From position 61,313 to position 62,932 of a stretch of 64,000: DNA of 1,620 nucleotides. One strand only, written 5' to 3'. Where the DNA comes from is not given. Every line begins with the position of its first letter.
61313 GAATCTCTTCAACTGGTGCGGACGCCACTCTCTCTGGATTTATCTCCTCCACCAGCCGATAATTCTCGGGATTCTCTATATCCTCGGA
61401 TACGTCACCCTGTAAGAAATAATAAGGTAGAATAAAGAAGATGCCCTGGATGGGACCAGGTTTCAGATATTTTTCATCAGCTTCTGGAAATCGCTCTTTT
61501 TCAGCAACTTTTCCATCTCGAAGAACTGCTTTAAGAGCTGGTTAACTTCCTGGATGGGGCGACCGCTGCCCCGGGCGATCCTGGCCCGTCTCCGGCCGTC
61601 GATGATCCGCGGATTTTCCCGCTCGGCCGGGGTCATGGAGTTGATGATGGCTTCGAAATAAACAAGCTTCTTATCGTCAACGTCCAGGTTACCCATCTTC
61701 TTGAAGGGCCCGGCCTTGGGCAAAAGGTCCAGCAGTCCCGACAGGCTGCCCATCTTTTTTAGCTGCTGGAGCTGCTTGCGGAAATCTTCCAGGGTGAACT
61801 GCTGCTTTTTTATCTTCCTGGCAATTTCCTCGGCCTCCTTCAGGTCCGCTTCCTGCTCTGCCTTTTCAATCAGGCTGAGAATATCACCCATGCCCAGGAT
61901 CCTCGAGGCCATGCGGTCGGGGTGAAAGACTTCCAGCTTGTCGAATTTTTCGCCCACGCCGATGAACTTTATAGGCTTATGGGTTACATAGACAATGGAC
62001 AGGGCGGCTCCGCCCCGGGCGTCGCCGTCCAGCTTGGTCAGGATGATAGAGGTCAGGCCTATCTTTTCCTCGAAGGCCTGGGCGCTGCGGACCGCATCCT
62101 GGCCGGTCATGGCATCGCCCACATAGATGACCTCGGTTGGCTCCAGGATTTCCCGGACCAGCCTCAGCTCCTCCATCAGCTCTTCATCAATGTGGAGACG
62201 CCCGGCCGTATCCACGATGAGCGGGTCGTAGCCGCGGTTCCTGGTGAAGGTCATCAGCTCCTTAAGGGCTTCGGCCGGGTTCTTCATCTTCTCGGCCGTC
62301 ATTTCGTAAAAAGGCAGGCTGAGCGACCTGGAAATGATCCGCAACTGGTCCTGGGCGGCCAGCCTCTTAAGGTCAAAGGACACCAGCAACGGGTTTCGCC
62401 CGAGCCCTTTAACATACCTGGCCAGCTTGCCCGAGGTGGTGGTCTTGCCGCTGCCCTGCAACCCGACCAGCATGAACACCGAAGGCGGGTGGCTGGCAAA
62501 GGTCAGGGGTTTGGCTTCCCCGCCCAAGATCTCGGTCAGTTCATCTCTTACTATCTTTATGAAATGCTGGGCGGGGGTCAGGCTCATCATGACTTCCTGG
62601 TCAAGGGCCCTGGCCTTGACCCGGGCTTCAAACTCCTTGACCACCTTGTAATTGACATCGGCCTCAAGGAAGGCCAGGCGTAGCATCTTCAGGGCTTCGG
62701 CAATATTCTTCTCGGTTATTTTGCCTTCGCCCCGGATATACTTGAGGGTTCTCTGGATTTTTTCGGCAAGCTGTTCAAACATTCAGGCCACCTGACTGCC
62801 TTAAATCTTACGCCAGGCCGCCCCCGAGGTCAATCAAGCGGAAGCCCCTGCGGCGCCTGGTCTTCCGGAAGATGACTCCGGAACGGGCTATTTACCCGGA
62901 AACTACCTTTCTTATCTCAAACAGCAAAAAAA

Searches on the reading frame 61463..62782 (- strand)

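Call 11: search_protein_families(library=pfam, proteins=[window:61463-62782:-])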
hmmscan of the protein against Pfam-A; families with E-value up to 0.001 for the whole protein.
window:61463-62782:- (439 aa): 4 families
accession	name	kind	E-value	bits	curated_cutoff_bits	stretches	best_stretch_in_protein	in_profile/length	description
PF00448.28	SRP54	-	7.4e-69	231.8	22.7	1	100-297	1-196/196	SRP54-type protein, GTPase domain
PF02978.25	SRP_SPB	-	6.8e-33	113.4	27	1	328-426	1-90/91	Signal peptide binding domain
PF02881.24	SRP54_N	-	1.4e-18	67.3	22.4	1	5-82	1-75/75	SRP54-type protein, helical bundle domain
PF13401.12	AAA_22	-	0.00054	20.7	27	0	101-222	6-122/130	AAA domain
